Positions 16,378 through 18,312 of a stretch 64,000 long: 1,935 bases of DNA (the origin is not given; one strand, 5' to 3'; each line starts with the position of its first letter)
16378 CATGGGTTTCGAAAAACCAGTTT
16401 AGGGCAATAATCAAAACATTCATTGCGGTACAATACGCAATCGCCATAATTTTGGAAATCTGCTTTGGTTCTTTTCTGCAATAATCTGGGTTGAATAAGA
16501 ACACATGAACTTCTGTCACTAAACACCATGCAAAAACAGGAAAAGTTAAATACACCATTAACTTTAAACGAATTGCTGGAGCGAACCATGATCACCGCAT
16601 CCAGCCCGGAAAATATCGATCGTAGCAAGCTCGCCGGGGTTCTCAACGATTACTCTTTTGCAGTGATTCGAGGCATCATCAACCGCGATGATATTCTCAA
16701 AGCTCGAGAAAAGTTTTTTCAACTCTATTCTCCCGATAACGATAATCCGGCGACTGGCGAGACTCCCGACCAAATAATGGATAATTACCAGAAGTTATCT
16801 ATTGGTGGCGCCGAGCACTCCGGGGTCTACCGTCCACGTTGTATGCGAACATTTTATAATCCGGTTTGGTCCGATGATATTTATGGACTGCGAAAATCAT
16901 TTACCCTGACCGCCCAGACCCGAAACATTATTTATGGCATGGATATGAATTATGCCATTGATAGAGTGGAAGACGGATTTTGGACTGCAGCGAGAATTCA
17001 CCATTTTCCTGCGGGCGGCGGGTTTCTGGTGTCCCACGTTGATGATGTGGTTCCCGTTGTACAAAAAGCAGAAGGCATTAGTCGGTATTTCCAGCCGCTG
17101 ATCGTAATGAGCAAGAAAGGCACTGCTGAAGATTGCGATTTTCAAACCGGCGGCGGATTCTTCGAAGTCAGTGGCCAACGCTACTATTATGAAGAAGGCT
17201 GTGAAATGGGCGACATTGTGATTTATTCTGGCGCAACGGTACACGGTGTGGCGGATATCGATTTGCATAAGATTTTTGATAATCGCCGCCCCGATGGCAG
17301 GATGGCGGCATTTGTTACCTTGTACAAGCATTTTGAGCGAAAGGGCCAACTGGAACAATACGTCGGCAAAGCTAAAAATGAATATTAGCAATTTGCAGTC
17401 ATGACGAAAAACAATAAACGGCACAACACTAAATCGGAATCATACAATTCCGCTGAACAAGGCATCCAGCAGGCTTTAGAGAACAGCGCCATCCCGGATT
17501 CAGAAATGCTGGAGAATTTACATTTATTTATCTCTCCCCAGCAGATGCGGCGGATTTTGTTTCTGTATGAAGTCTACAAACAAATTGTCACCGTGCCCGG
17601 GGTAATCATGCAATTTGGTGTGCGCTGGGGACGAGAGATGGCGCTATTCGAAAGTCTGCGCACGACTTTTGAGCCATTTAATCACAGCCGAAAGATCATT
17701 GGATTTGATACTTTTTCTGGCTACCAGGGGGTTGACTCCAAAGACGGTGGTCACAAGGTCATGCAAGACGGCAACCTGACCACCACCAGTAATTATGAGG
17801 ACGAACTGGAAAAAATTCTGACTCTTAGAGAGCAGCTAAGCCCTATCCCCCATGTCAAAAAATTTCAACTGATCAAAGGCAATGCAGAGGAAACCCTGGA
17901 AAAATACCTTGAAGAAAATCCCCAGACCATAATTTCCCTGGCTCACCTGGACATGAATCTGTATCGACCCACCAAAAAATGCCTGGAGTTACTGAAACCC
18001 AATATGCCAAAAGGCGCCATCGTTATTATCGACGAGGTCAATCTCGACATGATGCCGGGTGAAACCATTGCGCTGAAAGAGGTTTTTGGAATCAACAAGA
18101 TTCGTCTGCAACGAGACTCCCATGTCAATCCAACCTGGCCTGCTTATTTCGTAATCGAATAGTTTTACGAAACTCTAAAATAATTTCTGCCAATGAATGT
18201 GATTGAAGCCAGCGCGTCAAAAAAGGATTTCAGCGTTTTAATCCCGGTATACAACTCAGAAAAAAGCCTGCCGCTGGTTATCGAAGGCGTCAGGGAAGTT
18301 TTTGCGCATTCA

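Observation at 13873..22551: Eight-gene polyprenyl-phosphate amino-sugar modification island with an atypical tailoring set, wedged between def and kdsB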

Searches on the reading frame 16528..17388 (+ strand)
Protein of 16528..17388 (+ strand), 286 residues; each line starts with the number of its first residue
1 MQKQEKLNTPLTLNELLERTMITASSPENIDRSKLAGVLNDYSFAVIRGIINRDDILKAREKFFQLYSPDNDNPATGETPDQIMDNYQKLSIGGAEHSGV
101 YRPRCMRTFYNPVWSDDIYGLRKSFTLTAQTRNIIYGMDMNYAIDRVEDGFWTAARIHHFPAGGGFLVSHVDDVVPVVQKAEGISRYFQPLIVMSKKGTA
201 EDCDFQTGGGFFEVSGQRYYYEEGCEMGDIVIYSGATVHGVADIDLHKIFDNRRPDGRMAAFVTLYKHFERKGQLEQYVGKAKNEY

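Call 3: search_protein_families(library=pfam, proteins=[window:16528-17388:+], max_evalue=0.01)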
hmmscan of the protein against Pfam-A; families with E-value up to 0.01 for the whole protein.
window:16528-17388:+ (286 aa): 0 families

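Call 4: search_protein_families(library=ncbifam, proteins=[window:16528-17388:+], max_evalue=0.01)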
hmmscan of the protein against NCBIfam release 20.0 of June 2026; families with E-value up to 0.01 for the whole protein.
window:16528-17388:+ (286 aa): 0 families

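Call 27: search_solved_structures(query=window:16528-17388:+, max_evalue=10)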
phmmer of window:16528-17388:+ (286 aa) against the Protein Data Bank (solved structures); distinct sequences matched with E-value up to 10: 3.
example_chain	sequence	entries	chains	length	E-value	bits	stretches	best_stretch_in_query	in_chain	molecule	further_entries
5f0g_A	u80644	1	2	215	0.058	15.7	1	182-250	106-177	Glutathione S-transferase D2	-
4yxp_A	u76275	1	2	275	0.68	12.2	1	125-165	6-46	mRNA export factor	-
5bqk_A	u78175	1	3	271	0.99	11.7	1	126-165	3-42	ICP27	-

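Call 31: find_homologous_proteins(query=window:16528-17388:+)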
Query window:16528-17388:+ (286 aa): 111 proteins with E <= 0.001 among 698 candidates.
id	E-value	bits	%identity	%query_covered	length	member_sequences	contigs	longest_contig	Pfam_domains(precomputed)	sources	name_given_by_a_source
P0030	1.1e-180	617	100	93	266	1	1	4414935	-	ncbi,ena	-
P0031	6.5e-154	529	77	100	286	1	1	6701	-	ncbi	-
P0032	2.7e-143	494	75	100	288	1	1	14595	-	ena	-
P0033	1.7e-141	488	73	100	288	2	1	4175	-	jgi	-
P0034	1.0e-138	479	71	100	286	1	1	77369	-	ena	-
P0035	1.0e-133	463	70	96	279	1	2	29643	-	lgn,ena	-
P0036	1.3e-133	463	70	97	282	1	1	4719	-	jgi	-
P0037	5.8e-133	460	69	98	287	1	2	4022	-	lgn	-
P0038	8.4e-133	460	69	96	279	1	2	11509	-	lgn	-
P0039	6.5e-132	457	69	97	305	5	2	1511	-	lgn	-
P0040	2.7e-131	455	68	100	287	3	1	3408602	-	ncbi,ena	-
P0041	1.2e-128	446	68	96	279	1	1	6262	-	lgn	-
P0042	1.9e-128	446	69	96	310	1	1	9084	-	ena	-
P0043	3.4e-128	445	68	98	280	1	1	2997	-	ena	-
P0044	5.8e-128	444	67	97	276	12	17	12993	-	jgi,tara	jgi:hypothetical protein|tara:strand:- start:271 stop:1101 length:831 start_codon:yes stop_codon:yes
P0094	4.7e-78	280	48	90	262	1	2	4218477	-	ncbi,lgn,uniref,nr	ncbi:hypothetical protein [Halomonas sp. M4R1S46]|uniref:hypothetical protein n=1 Tax=Halomonas sp. 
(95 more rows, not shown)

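Call 34: find_encoding_contigs(protein=P0040, flank=10000, max_places=2)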
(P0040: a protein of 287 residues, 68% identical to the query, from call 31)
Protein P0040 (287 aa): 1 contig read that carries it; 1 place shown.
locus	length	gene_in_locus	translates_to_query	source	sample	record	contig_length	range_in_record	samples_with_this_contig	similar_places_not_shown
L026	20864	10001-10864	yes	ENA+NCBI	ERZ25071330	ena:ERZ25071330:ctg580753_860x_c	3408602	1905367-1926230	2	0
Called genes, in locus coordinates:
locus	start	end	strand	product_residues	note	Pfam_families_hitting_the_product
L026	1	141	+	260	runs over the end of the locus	PF00902:TatC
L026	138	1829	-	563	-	PF13688:Reprolysin_5, PF13583:Reprolysin_4, PF01421:Reprolysin, PF13574:Reprolysin_2, PF13582:Reprolysin_3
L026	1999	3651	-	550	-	PF00501:AMP-binding, PF13193:AMP-binding_C (faint)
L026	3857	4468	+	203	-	PF13578:Methyltransf_24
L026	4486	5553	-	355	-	-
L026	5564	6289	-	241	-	PF01209:Ubie_methyltran, PF02353:CMAS, PF03141:Methyltransf_29 (weak), PF13489:Methyltransf_23, PF13847:Methyltransf_31, PF08241:Methyltransf_11, PF08242:Methyltransf_12, PF13649:Methyltransf_25, +2 more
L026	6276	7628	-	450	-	PF13439:Glyco_transf_4, PF13579:Glyco_trans_4_4, PF20706:GT4-conflict, PF00534:Glycos_transf_1, PF13692:Glyco_trans_1_4, PF13524:Glyco_trans_1_2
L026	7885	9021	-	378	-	PF00155:Aminotran_1_2, PF01041:DegT_DnrJ_EryC1, PF00266:Aminotran_5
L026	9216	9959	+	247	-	PF14518:Haem_oxygenas_2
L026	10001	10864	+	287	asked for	-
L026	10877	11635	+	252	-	-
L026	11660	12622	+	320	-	PF00535:Glycos_transf_2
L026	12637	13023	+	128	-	-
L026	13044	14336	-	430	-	-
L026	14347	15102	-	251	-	PF13489:Methyltransf_23, PF01209:Ubie_methyltran, PF02353:CMAS (weak), PF13847:Methyltransf_31, PF08241:Methyltransf_11, PF08242:Methyltransf_12, PF13649:Methyltransf_25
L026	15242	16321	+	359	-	PF20706:GT4-conflict (weak), PF00534:Glycos_transf_1, PF13692:Glyco_trans_1_4, PF13524:Glyco_trans_1_2 (weak)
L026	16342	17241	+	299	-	PF03279:Lip_A_acyltrans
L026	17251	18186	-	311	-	PF01063:Aminotran_4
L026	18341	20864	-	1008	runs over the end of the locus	PF03710:GlnE, PF08335:GlnD_UR_UTase, PF03710:GlnE, PF08335:GlnD_UR_UTase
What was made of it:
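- An LpxL-type acyltransferase and GT4s flank the module in L026 (call 34).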

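Call 35: find_encoding_contigs(protein=P0094, flank=10000, max_places=2)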
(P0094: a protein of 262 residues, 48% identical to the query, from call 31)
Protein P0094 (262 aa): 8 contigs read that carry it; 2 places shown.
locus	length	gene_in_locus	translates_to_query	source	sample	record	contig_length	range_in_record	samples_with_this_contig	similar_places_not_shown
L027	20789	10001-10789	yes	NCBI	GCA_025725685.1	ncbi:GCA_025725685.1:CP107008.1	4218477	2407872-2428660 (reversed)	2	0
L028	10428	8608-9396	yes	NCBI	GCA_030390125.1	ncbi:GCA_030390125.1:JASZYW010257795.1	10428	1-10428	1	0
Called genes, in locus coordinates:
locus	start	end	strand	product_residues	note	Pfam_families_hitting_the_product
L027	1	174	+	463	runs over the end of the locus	PF00890:FAD_binding_2, PF01266:DAO (weak), PF07992:Pyr_redox_2, PF12831:FAD_oxidored, PF13450:NAD_binding_8, PF13738:Pyr_redox_3, PF00070:Pyr_redox, PF02852:Pyr_redox_dim, +5 more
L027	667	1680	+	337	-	PF13384:HTH_23 (faint), PF13936:HTH_38, PF00665:rve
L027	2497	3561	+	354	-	PF01073:3Beta_HSD, PF01370:Epimerase, PF02719:Polysacc_synt_2, PF04321:RmlD_sub_bind, PF07993:NAD_binding_4, PF16363:GDP_Man_Dehyd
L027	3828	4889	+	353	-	PF07429:Glyco_transf_56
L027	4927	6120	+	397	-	PF01041:DegT_DnrJ_EryC1, PF00155:Aminotran_1_2, PF00266:Aminotran_5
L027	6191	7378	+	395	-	PF22660:RS_preATP-grasp-like (weak), PF02655:ATP-grasp_3 (weak), PF02786:CPSase_L_D2 (faint), PF13535:ATP-grasp_4, PF18603:LAL_C2 (weak)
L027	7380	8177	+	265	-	PF04909:Amidohydro_2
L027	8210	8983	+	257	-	-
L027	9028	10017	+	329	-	-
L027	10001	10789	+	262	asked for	-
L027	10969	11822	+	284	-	PF13340:DUF4096, PF01609:DDE_Tnp_1, PF13586:DDE_Tnp_1_2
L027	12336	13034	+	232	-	-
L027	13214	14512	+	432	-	PF04932:Wzy_C (weak)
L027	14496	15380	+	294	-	-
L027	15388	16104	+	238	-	-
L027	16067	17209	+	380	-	PF13439:Glyco_transf_4, PF20706:GT4-conflict, PF00534:Glycos_transf_1, PF13692:Glyco_trans_1_4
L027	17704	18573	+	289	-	PF00483:NTP_transferase, PF12804:NTP_transf_3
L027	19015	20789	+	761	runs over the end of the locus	PF02706:Wzz, PF23607:WZC_N, PF13807:GNVR, PF01656:CbiA, PF13614:AAA_31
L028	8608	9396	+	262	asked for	-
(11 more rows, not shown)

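Call 36: predict_structure(alignment_id=A2)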
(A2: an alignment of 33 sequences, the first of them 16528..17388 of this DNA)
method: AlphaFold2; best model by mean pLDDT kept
length: 286 residues; sequences in the alignment: 33
mean_pLDDT: 92.7   pTM: 0.91
mean pLDDT of the five models: 92.7, 91.6, 91.0, 90.3, 90.2
residues with pLDDT >= 90: 242; 70-90: 23; 50-70: 15; < 50: 6
segments of 3 or more residues with pLDDT < 50: 1-3, 284-286
pLDDT, mean of each block of 10 residues (from residue 1): 62 95 98 96 96 98 98 91 96 68 90 97 99 97 98 98 96 92 94 98 97 93 97 96 98 97 97 87 52
secondary structure, 60 per line:
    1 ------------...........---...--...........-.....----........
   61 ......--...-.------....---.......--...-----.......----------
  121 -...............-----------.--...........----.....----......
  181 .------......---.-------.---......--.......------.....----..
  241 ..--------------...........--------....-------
elements in order: H13-20 E21-23 H32-42 E44-48 H53-66 H80-83 E87-93 E104-110 H122-136 E151-161 E166-170 H175-181 E188-193 E209-214 E217-220 E230-234 E239-242 E257-267 H276-279
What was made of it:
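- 16528..17388 (+): g3: Fe(II)/2-oxoglutarate-dependent dioxygenase from a family without a Pfam model. Proposed hydroxylase paired with an O-methyltransferase. The model has pLDDT 92.7 (call 36).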

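Call 39: fold_search(model_id=the predicted structure, library=pdb)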
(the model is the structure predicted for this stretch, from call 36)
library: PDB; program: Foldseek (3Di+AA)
matches with E <= 10: 804; with E <= 0.001: 293
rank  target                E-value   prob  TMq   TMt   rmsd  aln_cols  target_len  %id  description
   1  5zm4_C                4.7e-08  1.00  0.46  0.46   8.5       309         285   14  Fe(II)/(alpha)ketoglutarate-dependent dioxygenase AndA with preandiloid C (released 2018-07-18)
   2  5zm3_A                8.7e-08  1.00  0.46  0.46   8.4       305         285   13  Fe(II)/(alpha)ketoglutarate-dependent dioxygenase AndA with preandiloid B (released 2018-07-18)
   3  8zyb_A                9.3e-08  1.00  0.46  0.48   9.3       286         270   14  a-KG dependent oxygenase (released 2025-06-18)
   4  5zm3_B                9.3e-08  1.00  0.47  0.47   8.2       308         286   13  Fe(II)/(alpha)ketoglutarate-dependent dioxygenase AndA with preandiloid B (released 2018-07-18)
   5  7eyu_B                1.3e-07  1.00  0.49  0.53   8.8       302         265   12  Fe(II)/(alpha)ketoglutarate-dependent dioxygenase SptF-N65T mutant with andiconin D (released 2022-04-20)
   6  7vbr_D                1.8e-07  1.00  0.47  0.55   9.4       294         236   12  Fe(II)/(alpha)ketoglutarate-dependent dioxygenase TlxI (released 2022-04-20)
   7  5zm4_B                1.8e-07  1.00  0.46  0.46   8.5       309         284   14  Fe(II)/(alpha)ketoglutarate-dependent dioxygenase AndA with preandiloid C (released 2018-07-18)
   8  7vbr_C                1.9e-07  1.00  0.47  0.54   8.5       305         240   13  Fe(II)/(alpha)ketoglutarate-dependent dioxygenase TlxI (released 2022-04-20)
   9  8zyb_C                2.8e-07  1.00  0.43  0.44   9.1       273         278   15  a-KG dependent oxygenase (released 2025-06-18)
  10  7vbr_A                3.6e-07  1.00  0.46  0.55   8.0       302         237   12  Fe(II)/(alpha)ketoglutarate-dependent dioxygenase TlxI (released 2022-04-20)
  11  8zyb_G                4.1e-07  1.00  0.42  0.44   8.8       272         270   12  a-KG dependent oxygenase (released 2025-06-18)
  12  7vbq_B                4.3e-07  1.00  0.48  0.51   5.5       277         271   12  Heterodimer structure of Fe(II)/(alpha)ketoglutarate-dependent dioxygenase TlxIJ (released 2022-04-20)
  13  7vbr_B                4.3e-07  1.00  0.45  0.53   9.1       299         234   13  Fe(II)/(alpha)ketoglutarate-dependent dioxygenase TlxI (released 2022-04-20)
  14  7vbq_A                4.9e-07  1.00  0.45  0.47   7.8       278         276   12  Heterodimer structure of Fe(II)/(alpha)ketoglutarate-dependent dioxygenase TlxIJ (released 2022-04-20)
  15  6oxh_B                5.2e-07  1.00  0.50  0.49   6.1       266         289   13  X-ray crystal structure of His-tagged Y140F FtmOx1 bound to Fe(II) and 2-oxoglutarate (released 2019-07-03)
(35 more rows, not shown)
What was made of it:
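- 16528..17388 (+): Foldseek matches AndA, FtmOx1, AsqJ, EasH and P4H at E 5e-8 to 2e-6 (call 39).
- On Fe(II)/2OG dioxygenases (g3): Foldseek E 5e-8 to AndA, FtmOx1 and AsqJ (call 39).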

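Call 42: search_protein_families(library=pfam, proteins=[L026:12637-13023:+, L026:4486-5553:-, L027:8210-8983:+, L027:9028-10017:+, L027:6191-7378:+], max_evalue=0.1)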
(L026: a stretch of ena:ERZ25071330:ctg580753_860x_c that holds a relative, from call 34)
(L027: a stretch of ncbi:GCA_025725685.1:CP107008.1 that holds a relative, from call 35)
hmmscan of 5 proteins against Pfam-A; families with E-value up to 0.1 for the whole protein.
L026:12637-13023:+ (128 aa): 2 families
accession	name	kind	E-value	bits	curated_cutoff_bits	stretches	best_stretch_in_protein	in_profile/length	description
PF00892.27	EamA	-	0.00058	20.6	28.2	1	42-123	62-134/135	EamA-like transporter family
PF03151.22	TPT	-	0.043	13.6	30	1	59-122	72-135/291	Triose-phosphate Transporter family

L026:4486-5553:- (355 aa): 2 families
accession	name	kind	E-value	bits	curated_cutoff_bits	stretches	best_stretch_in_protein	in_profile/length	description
PF22124.2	Glyco_hydro_95_cat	-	0.00032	20.2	27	1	98-141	167-211/408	Glycosyl hydrolase family 95 catalytic domain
PF13249.12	SQHop_cyclase_N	-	0.059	13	26.2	0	18-61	49-92/291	Squalene-hopene cyclase N-terminal domain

L027:8210-8983:+ (257 aa): 0 families

L027:9028-10017:+ (329 aa): 3 families
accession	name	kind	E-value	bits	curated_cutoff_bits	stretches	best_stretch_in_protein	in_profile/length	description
PF13088.12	BNR_2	-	8.2e-05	22.5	31.4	1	97-259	54-200/277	BNR repeat-like domain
PF04041.19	Glyco_hydro_130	-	0.00022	20.7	26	1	172-262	50-141/320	beta-1,4-mannooligosaccharide phosphorylase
PF00251.26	Glyco_hydro_32N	-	0.00064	19.8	22.1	0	89-152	64-126/307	Glycosyl hydrolases family 32 N-terminal domain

L027:6191-7378:+ (395 aa): 13 families
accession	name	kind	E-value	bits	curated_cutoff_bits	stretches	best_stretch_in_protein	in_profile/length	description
PF13535.11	ATP-grasp_4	-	6.1e-19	68.6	27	1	137-283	3-160/160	ATP-grasp domain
PF18603.7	LAL_C2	-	2.2e-08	34.7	29.4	1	319-394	1-77/78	L-amino acid ligase C-terminal domain 2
PF02655.19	ATP-grasp_3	-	2.5e-07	31.4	23.2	1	136-277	31-159/160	ATP-grasp domain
PF22660.2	RS_preATP-grasp-like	-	5e-07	30.5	27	1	3-63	4-64/98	Ribonucleotide synthetase preATP-grasp domain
PF14397.11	ATPgrasp_ST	-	9e-06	25.5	31.4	1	85-187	5-121/278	Sugar-transfer associated ATP-grasp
PF02786.22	CPSase_L_D2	-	1.8e-05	24.8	19.8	1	137-304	39-206/211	Carbamoyl-phosphate synthase L chain, ATP binding domain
PF15632.11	ATPgrasp_Ter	-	5.3e-05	23.4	29.1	1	181-318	6-125/131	ATP-grasp in the biosynthetic pathway with Ter operon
PF21360.3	PylC-like_N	-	8.7e-05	23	27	1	3-71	1-74/96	PylC-like, N-terminal domain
PF07478.18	Dala_Dala_lig_C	-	0.00054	20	24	1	136-214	36-108/204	D-ala D-ala ligase C-terminus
PF01071.24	GARS_A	-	0.0038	17.5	27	1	138-198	39-101/194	Phosphoribosylglycinamide synthetase, ATP-grasp (A) domain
PF08443.16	RimK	-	0.0087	16.1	21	1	122-190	26-86/188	RimK-like ATP-grasp domain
PF01370.27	Epimerase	-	0.018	14.9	20.9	1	16-75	15-75/240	NAD dependent epimerase/dehydratase family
PF02222.28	ATP-grasp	-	0.021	14.9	27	1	135-187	29-77/179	ATP-grasp domain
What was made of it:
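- In the Halomonas O-antigen-type cluster, WecE and g3 sit with an L-amino-acid-ligase-type ATP-grasp (calls 35, 42).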

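Call 66: find_encoding_contigs(protein=P0032, flank=10000, max_places=2)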
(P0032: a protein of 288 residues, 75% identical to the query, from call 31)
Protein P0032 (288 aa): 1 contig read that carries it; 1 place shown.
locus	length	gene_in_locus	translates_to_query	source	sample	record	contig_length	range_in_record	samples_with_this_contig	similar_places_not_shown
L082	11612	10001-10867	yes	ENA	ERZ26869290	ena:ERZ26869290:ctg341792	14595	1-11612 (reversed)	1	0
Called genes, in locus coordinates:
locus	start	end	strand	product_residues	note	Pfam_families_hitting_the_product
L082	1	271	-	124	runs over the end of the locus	PF14518:Haem_oxygenas_2 (weak)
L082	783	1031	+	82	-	-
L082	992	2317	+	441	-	-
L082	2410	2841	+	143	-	PF01327:Pep_deformylase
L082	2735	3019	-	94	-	-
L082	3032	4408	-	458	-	PF00070:Pyr_redox (faint), PF01210:NAD_Gly3P_dh_N (faint), PF01262:AlaDh_PNT_C (faint), PF01488:Shikimate_DH (faint), PF02254:TrkA_N, PF02080:TrkA_C, PF02254:TrkA_N, PF02080:TrkA_C, +12 more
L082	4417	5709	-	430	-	PF01029:NusB, PF22458:RsmF-B_ferredox, PF01189:Methyltr_RsmB-F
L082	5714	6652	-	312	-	PF00551:Formyl_trans_N, PF02911:Formyl_trans_C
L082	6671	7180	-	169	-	PF01327:Pep_deformylase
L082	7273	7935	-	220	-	-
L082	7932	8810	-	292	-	-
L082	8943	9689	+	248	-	PF14518:Haem_oxygenas_2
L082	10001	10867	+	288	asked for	-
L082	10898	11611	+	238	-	?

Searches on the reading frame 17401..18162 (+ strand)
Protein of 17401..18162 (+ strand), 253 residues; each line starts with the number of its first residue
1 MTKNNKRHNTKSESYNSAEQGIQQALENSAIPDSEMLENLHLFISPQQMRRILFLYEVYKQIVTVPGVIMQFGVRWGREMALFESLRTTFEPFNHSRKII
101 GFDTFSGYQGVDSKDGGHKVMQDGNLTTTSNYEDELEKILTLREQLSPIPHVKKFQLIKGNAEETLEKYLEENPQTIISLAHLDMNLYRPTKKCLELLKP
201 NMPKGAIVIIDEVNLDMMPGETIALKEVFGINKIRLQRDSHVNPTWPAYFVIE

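Call 3: search_protein_families(library=pfam, proteins=[window:17401-18162:+], max_evalue=0.01)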
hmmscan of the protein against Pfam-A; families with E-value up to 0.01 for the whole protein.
window:17401-18162:+ (253 aa): 2 families
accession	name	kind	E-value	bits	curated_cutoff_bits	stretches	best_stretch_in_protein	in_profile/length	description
PF05711.17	TylF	-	1.2e-05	25.2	23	1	56-215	80-231/264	Macrocin-O-methyltransferase (TylF)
PF13578.12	Methyltransf_24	-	0.00018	22.8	26.3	1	101-212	28-104/105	Methyltransferase domain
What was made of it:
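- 17401..18162 (+): g4: CalS11/TylF-type nucleotide-sugar O-methyltransferase. PF05711 at 25.2 bits, cut-off 23 (call 3).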

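Call 4: search_protein_families(library=ncbifam, proteins=[window:17401-18162:+], max_evalue=0.01)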
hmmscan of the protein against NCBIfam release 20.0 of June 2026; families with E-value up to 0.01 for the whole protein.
window:17401-18162:+ (253 aa): 0 families

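Call 29: search_solved_structures(query=window:17401-18162:+, max_evalue=1)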
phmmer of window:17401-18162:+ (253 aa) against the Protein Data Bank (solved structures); distinct sequences matched with E-value up to 1: 2.
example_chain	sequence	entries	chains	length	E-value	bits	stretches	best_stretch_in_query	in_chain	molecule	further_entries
4gf5_A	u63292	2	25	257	7.3e-52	179.4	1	18-236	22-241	CalS11 | TDP-rhamnose 3'-O-methyltransferase (CalS11)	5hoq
3tos_A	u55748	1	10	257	7.3e-52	179.4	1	18-236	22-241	CalS11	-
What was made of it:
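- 17401..18162 (+): CalS11 (TDP-rhamnose 3'-O-methyltransferase) at E 7e-52 over residues 18-236 (call 29).
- On TylF/CalS11 sugar O-methyltransferases (g4): CalS11 at E 7e-52 (call 29).
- Closest known: CalS11. Same: g4 matches at E 7e-52 over almost the full length (call 29), which suggests methylation of a dTDP-6-deoxyhexose hydroxyl.
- Checked: It matches CalS11 at E 7e-52 (call 29).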
